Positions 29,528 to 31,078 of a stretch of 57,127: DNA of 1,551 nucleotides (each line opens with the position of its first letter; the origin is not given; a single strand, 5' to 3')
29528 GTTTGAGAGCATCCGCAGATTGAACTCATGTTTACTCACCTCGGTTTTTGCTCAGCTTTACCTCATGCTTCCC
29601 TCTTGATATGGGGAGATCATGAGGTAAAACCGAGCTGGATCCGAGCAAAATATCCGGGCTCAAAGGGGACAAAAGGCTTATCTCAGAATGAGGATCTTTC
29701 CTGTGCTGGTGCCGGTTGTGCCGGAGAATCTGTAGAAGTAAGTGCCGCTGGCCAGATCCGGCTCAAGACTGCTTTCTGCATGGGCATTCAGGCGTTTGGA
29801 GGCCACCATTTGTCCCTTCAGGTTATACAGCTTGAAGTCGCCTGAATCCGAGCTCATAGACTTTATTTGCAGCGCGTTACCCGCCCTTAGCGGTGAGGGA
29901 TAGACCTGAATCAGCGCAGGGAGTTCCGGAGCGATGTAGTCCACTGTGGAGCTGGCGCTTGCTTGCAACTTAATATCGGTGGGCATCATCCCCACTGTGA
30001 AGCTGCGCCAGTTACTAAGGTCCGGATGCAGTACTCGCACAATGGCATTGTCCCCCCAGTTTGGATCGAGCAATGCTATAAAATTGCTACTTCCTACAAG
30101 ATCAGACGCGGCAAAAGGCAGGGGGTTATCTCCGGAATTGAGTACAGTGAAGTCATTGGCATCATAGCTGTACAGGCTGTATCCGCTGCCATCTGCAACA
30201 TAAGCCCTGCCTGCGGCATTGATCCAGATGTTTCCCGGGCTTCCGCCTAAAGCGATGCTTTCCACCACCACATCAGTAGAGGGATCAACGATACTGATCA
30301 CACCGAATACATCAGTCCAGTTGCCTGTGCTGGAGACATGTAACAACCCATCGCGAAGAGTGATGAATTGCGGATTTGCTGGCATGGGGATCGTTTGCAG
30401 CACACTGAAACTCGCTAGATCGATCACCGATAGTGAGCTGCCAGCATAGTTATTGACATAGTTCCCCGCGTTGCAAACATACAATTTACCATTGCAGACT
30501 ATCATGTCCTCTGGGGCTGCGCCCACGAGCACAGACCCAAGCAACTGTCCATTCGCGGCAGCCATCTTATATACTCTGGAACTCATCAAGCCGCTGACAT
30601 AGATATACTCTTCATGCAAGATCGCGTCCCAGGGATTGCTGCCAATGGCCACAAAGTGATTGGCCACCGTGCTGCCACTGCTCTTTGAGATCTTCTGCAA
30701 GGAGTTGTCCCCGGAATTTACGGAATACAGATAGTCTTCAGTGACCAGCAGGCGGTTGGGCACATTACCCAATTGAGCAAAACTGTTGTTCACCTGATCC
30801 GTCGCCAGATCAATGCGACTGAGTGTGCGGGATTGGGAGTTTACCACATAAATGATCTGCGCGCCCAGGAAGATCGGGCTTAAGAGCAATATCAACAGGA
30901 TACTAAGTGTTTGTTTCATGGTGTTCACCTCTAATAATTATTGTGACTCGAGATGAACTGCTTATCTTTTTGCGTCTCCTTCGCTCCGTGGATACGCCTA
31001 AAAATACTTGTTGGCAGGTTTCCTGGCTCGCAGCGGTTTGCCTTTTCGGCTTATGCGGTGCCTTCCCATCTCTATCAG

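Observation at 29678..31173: Cobalamin riboswitch controlling a T9SS-anchored beta-propeller: candidate new B12-capture surface protein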

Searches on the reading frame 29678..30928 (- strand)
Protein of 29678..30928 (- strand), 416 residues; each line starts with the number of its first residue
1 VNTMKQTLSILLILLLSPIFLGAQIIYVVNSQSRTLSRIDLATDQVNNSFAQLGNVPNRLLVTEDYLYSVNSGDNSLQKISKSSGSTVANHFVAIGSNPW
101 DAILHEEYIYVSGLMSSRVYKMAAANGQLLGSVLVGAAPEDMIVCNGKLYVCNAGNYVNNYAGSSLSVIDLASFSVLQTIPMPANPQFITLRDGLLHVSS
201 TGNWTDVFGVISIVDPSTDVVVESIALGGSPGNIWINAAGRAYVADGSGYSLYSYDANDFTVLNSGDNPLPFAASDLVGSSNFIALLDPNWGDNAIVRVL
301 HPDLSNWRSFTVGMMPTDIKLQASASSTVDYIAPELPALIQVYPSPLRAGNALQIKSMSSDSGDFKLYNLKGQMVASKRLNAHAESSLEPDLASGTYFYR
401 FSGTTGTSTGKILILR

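Call 5: search_protein_families(library=pfam, proteins=[window:29678-30928:-], max_evalue=0.01)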
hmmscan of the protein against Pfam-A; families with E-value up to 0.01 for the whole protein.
window:29678-30928:- (416 aa): 4 families
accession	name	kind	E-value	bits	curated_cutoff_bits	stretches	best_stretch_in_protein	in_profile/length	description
PF18962.6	Por_Secre_tail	-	2.3e-06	28.3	27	1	342-414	1-75/75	Secretion system C-terminal sorting domain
PF21783.3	YNCE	-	2.5e-05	24.2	27.1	1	157-236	257-333/339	YNCE-like beta-propeller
PF16819.11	DUF5074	-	0.00025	20.7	27.2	1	76-239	87-237/353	Domain of unknown function (DUF5074)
PF21959.2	DUF6923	-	0.0078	16.5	27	0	26-87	100-164/234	Repeat of unknown function (DUF6923)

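Call 6: search_protein_families(library=ncbifam, proteins=[window:29678-30928:-], max_evalue=0.01)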
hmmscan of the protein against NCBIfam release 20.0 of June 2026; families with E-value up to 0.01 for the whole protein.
window:29678-30928:- (416 aa): 7 families
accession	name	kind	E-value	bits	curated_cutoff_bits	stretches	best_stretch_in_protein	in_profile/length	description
TIGR03866.1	PQQ_ABC_repeats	subfamily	4.1e-11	42.5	287.3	2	22-151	9-140/310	PQQ-dependent catabolism-associated beta-propeller protein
TIGR04183.1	Por_Secre_tail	domain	6e-11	42.2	23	1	342-414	1-71/72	T9SS type A sorting domain-containing protein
TIGR02276.1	beta_rpt_yvtn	repeat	3.1e-10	39.9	27.85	0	157-190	7-40/42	beta-propeller repeat protein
NF048007.1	MmpL3Stblzr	equivalog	1.5e-05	24.3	600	1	189-247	229-287/366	MmpL3/TtfA transport complex stabilizer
NF052460.1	L-NosZ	equivalog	4.4e-05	22.2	700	1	29-217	104-293/480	clade III lactonase-type nitrous-oxide reductase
NF038113.1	T9SSA_dep_M36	equivalog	0.0012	17.1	885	1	340-414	793-868/869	T9SS-dependent M36 family metallopeptidase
NF052280.1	7_blade_YncE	equivalog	0.0056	15.5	400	0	157-192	272-307/338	7-bladed beta-propeller protein YncE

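Call 7: search_solved_structures(query=window:29678-30928:-, max_evalue=10, show_alignments=3)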
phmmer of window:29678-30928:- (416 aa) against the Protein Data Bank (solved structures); distinct sequences matched with E-value up to 10: 10.
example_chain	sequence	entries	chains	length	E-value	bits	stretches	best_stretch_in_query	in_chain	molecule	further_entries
1l0q_A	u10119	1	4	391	3.6e-12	49.4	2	66-245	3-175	Surface layer protein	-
8ptf_A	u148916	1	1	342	0.00012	24.6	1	53-190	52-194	YncE family protein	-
8ptd_A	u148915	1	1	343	0.00012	24.6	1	53-190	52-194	YncE family protein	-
8blw_B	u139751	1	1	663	0.00038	23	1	53-190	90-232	YncE family protein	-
6ren_A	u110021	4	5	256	0.009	18.5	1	26-156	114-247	3fPizza6-SH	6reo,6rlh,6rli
8glj_D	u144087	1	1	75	0.01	18.3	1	342-413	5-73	Por secretion system C-terminal sorting domain-containing protein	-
1rwi_B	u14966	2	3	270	0.12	14.8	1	22-169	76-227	Serine/threonine-protein kinase pknD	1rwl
3vgz_A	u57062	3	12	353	0.12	14.7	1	66-194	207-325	Uncharacterized protein YncE | PQQ-dependent catabolism-associated beta-propeller protein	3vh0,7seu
4p04_A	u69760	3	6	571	0.99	11.7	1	189-241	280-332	Arylsulfate sulfotransferase AssT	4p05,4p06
3elq_A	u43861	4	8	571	1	11.7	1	189-241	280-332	Arylsulfate sulfotransferase | Arylsulfate sulfotransferase AssT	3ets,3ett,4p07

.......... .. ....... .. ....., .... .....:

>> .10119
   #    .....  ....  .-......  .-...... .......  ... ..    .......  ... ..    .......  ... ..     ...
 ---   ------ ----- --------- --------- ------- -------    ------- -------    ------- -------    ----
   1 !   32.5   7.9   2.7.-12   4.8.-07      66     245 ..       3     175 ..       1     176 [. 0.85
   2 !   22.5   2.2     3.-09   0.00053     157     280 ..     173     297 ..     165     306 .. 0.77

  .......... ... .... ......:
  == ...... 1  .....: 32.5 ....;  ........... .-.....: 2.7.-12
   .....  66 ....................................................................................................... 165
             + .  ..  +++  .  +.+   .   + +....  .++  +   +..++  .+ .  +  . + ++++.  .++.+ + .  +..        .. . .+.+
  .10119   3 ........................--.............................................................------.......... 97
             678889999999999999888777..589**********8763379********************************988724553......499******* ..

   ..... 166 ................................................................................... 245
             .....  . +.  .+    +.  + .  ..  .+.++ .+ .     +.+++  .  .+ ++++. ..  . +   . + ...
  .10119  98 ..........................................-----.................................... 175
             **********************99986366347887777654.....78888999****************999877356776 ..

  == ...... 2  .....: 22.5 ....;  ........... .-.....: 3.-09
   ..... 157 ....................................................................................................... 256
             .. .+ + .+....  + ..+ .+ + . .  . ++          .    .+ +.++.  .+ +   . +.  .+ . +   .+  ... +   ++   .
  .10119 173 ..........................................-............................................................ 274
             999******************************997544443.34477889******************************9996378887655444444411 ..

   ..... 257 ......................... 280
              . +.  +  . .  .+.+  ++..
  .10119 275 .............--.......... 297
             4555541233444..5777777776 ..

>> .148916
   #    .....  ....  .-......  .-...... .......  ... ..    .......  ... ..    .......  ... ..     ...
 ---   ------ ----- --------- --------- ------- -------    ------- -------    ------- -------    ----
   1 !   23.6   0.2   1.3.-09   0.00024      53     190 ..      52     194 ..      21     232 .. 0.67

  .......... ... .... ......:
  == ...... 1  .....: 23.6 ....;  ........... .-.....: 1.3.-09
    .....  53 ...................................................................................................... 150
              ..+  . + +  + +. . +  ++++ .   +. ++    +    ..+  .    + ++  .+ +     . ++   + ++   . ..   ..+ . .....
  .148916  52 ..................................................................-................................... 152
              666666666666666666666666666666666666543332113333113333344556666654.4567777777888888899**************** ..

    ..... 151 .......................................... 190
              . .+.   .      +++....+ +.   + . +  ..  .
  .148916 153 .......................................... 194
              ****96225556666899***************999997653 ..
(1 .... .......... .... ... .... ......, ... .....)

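Call 8: find_homologous_proteins(query=window:29678-30928:-, max_evalue=0.001)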
Query window:29678-30928:- (416 aa): 203 proteins with E <= 0.001 among 8000 candidates; the best 120 are listed.
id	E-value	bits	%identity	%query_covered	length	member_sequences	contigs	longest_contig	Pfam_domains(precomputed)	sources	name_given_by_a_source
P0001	1.6e-266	902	100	99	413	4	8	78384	PF18962.8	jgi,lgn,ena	-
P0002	1.9e-163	562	62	99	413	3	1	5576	PF21959.3,PF18962.8,PF21783.3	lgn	-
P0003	4.4e-161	555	61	99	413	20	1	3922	-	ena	-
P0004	2.5e-160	552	60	99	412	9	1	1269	PF13360.14,PF18962.8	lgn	-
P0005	1.4e-159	550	59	98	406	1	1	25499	-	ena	-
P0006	5.2e-156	538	59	99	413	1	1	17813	PF18962.8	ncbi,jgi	-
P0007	1.3e-155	537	60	99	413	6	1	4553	-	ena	-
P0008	6.6e-151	521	56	99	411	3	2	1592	PF18962.8,PF21783.3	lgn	-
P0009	9.5e-148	511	55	99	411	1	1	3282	PF18962.8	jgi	-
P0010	5.2e-145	502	53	99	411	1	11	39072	PF18962.8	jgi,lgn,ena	jgi:streptogramin lyase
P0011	6.9e-144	498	57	98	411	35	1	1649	PF18962.8,PF21783.3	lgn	-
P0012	5.6e-141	488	55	99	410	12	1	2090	PF18962.8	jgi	jgi:DNA-binding beta-propeller fold protein YncE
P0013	1.6e-140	487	55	100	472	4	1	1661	PF21959.3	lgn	-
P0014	1.9e-138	480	56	95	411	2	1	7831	PF18962.8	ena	-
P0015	2.1e-137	477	56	95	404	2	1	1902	PF18962.8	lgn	-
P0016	3.2e-137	476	54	99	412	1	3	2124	PF13360.14,PF21959.3,PF18962.8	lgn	-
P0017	7.4e-137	475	54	95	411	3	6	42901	PF18962.8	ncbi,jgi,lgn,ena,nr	ncbi:MAG: T9SS type A sorting domain-containing protein [Candidatus Cloacimonadaceae bacterium]|jgi:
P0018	2.8e-136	473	55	95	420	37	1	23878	PF18962.8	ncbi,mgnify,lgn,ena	mgnify:FL=1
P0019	3.7e-136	472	54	99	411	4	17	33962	PF18962.8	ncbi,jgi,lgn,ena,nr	ncbi:MAG: T9SS type A sorting domain-containing protein [Candidatus Cloacimonetes bacterium]|jgi:DNA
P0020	5.3e-136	472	55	99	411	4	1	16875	PF18962.8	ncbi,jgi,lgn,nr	ncbi:MAG: T9SS type A sorting domain-containing protein [Candidatus Cloacimonetes bacterium]|jgi:str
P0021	1.6e-135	470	51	99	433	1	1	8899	PF21959.3,PF18962.8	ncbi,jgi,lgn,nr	ncbi:MAG: T9SS type A sorting domain-containing protein [Candidatus Cloacimonas sp.]|jgi:streptogram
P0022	1.9e-134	467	55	95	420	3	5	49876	PF18962.8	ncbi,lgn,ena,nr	ncbi:MAG: T9SS type A sorting domain-containing protein [Candidatus Cloacimonetes bacterium]|nr:T9SS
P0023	5.8e-134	465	53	99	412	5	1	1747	PF18962.8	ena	-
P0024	1.0e-133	464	53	95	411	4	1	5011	PF18962.8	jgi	jgi:hypothetical protein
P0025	3.6e-133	463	50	99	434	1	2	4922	PF18962.8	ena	-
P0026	7.8e-133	462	53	95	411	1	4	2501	PF18962.8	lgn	-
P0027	1.2e-132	461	51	99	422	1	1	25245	PF18962.8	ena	-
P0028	5.7e-132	459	53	95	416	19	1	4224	PF18962.8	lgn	-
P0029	7.5e-132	458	53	99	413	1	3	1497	PF18962.8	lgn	-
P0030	9.0e-131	455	53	94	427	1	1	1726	PF18962.8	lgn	-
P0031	4.5e-130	452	52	99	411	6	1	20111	PF13360.14,PF18962.8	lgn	-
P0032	6.1e-130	452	52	95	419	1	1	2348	PF18962.8,PF21783.3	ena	-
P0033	2.6e-128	447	53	97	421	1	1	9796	PF18962.8,PF21783.3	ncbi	-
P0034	3.4e-128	446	50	98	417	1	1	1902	PF18962.8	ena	-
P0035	2.5e-127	443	50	98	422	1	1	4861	PF18962.8,PF21783.3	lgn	-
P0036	3.0e-127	443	51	99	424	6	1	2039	PF18962.8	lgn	-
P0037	8.9e-127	442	48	100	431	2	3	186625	PF18962.8,PF21783.3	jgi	jgi:YVTN family beta-propeller protein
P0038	7.1e-126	439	50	98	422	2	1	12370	PF18962.8,PF21783.3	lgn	-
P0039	8.2e-126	438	49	99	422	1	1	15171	PF18962.8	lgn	-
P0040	1.1e-125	438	49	100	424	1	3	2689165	PF18962.8,PF21783.3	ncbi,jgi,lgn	jgi:YVTN family beta-propeller protein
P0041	1.2e-125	438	50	98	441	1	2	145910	PF21783.3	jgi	jgi:YVTN family beta-propeller protein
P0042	1.8e-125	437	51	99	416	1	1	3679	PF18962.8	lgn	-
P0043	3.0e-125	437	50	97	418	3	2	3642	PF18962.8,PF21783.3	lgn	-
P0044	3.0e-125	437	49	99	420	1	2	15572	PF18962.8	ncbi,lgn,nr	ncbi:MAG: T9SS type A sorting domain-containing protein [Candidatus Cloacimonetes bacterium]|nr:T9SS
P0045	1.1e-123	431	49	94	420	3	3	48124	PF21959.3,PF18962.8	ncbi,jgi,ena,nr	ncbi:MAG TPA: T9SS type A sorting domain-containing protein [Candidatus Cloacimonadota bacterium]|nr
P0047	3.6e-123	430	49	95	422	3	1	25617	PF18962.8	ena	-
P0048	6.3e-123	429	51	94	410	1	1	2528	PF18962.8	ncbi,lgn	-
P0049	9.2e-123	428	49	98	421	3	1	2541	PF18962.8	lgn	-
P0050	1.8e-122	427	49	98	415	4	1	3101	PF18962.8,PF21783.3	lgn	-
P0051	4.3e-122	426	49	94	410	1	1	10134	PF18962.8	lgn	-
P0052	4.5e-122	426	50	98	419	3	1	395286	PF18962.8,PF21783.3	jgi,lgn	-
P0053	4.7e-122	426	50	95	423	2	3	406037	PF18962.8,PF21783.3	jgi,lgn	jgi:YVTN family beta-propeller protein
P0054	5.7e-122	426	50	96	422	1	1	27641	PF18962.8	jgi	jgi:YVTN family beta-propeller protein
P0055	7.8e-122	425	49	96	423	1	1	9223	PF18962.8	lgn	-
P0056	2.1e-121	424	59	77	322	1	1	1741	PF18962.8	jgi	jgi:DNA-binding beta-propeller fold protein YncE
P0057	3.8e-121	423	49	97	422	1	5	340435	PF18962.8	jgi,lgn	jgi:hypothetical protein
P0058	4.0e-121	423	48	99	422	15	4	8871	PF18962.8,PF21783.3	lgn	-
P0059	6.1e-121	422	50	97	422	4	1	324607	PF18962.8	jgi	jgi:hypothetical protein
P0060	7.3e-121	422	49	98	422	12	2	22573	PF18962.8,PF21783.3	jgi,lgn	-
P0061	1.8e-120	421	50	97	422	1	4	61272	PF18962.8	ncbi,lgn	-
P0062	1.9e-120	421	49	92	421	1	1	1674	PF18962.8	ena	-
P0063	3.0e-120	420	49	99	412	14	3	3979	PF18962.8,PF21783.3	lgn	-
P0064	3.2e-120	420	47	98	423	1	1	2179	PF18962.8,PF21783.3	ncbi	-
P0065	1.8e-119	418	48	99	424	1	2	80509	PF18962.8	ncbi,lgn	-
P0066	2.2e-119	417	50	94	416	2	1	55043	PF18962.8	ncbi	-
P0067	3.6e-119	417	50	97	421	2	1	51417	PF18962.8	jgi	-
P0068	3.7e-119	417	48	98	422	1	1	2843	PF18962.8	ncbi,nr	ncbi:MAG: T9SS type A sorting domain-containing protein [Candidatus Cloacimonetes bacterium]|nr:T9SS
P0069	5.3e-119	416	49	95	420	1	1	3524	PF18962.8,PF21783.3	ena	-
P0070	4.9e-118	413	49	95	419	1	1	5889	PF18962.8,PF21783.3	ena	-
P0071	4.1e-117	410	47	99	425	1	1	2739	PF18962.8,PF21783.3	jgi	-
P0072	1.9e-116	408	47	98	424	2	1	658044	PF13585.13,PF18962.8,PF21783.3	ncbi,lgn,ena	-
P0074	1.1e-115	405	48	95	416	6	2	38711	PF13360.14,PF18962.8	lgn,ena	-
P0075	1.4e-115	405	47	99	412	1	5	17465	PF18962.8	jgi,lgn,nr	nr:hypothetical protein [Candidatus Cloacimonadota bacterium]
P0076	1.6e-115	405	47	95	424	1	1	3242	PF18962.8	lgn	-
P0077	2.3e-115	404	48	95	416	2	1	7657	PF13360.14,PF18962.8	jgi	jgi:hypothetical protein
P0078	5.5e-115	403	47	98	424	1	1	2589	PF13585.13,PF18962.8,PF21783.3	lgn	-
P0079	5.7e-115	403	47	97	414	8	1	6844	PF18962.8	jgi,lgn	-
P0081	1.5e-114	401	48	95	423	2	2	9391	PF18962.8,PF21783.3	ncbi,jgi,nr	ncbi:MAG: T9SS type A sorting domain-containing protein [Candidatus Cloacimonetes bacterium]|nr:T9SS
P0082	1.3e-113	398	46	98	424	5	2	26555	PF18962.8,PF21783.3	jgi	-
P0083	2.0e-113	398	47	96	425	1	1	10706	PF18962.8,PF21783.3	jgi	jgi:YVTN family beta-propeller protein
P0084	2.5e-113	397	47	95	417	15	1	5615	PF18962.8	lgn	-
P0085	6.8e-112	393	46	95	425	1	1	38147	PF18962.8,PF21783.3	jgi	-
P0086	1.1e-111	392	46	99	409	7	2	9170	PF18962.8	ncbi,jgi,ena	jgi:hypothetical protein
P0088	6.0e-111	390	46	95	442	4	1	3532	PF18962.8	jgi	jgi:hypothetical protein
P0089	2.1e-110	388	44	98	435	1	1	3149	PF18962.8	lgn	-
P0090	2.2e-110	388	48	94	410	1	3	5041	PF18962.8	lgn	-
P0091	6.5e-110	386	45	98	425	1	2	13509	PF18962.8,PF21783.3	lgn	-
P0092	3.2e-109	384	45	98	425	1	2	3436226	PF18962.8,PF21783.3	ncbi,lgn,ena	-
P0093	1.8e-108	381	45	99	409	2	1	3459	PF18962.8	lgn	-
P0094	7.7e-108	379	42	99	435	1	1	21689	PF21783.3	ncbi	-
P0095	6.4e-107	376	44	99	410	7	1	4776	PF18962.8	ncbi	-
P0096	9.7e-107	376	44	97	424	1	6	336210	PF18962.8,PF21783.3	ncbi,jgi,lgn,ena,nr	ncbi:MAG TPA: T9SS type A sorting domain-containing protein [Candidatus Cloacimonadota bacterium]|nr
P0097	1.4e-106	375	44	98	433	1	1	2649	PF18962.8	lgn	-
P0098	3.5e-106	374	45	99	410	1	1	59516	PF18962.8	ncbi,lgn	ncbi:MAG: T9SS type A sorting domain-containing protein [Candidatus Cloacimonadaceae bacterium]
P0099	1.8e-103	365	43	100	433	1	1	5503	PF18962.8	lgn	-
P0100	1.9e-103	365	44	94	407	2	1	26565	PF18962.8,PF21783.3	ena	-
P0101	1.2e-101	359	41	99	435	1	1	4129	PF21783.3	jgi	-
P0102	1.5e-99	352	45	88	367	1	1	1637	PF18962.8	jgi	jgi:YVTN family beta-propeller protein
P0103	2.5e-99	351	44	99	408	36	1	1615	PF18962.8,PF21783.3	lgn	-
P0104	4.8e-97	344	44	97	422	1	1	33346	PF18962.8,PF21783.3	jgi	jgi:hypothetical protein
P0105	3.2e-96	341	45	94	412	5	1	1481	PF18962.8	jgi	-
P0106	6.7e-96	340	41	96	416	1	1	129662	PF18962.8,PF01436.28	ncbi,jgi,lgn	jgi:hypothetical protein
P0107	5.6e-95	337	41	95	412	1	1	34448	PF18962.8,PF21783.3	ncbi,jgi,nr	ncbi:MAG: T9SS type A sorting domain-containing protein [Candidatus Syntrophosphaera sp.]|nr:T9SS ty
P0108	1.8e-94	335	44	97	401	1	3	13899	PF18962.8,PF21783.3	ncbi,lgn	-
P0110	1.8e-93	332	43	94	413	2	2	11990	PF18962.8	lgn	-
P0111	2.0e-93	332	43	94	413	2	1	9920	PF22494.4,PF18962.8,PF21783.3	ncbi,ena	-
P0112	3.3e-93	331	42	97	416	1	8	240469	PF18962.8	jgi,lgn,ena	-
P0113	5.6e-93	330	43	100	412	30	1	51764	PF18962.8,PF21783.3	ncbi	-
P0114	9.8e-93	330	43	94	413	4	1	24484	PF18962.8,PF21783.3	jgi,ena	-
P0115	1.0e-92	330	56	65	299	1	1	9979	PF21783.3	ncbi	ncbi:MAG: hypothetical protein R6V77_07720, partial [Candidatus Cloacimonadaceae bacterium]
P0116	2.1e-91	325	43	94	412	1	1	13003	PF18962.8,PF21783.3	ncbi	-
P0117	8.2e-91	323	42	95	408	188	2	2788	PF18962.8,PF21783.3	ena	-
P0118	1.9e-90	322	41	99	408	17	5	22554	PF18962.8,PF21783.3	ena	-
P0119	2.8e-90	321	45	81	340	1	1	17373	PF18962.8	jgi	jgi:hypothetical protein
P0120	4.2e-90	321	41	95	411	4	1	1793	PF18962.8,PF21783.3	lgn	-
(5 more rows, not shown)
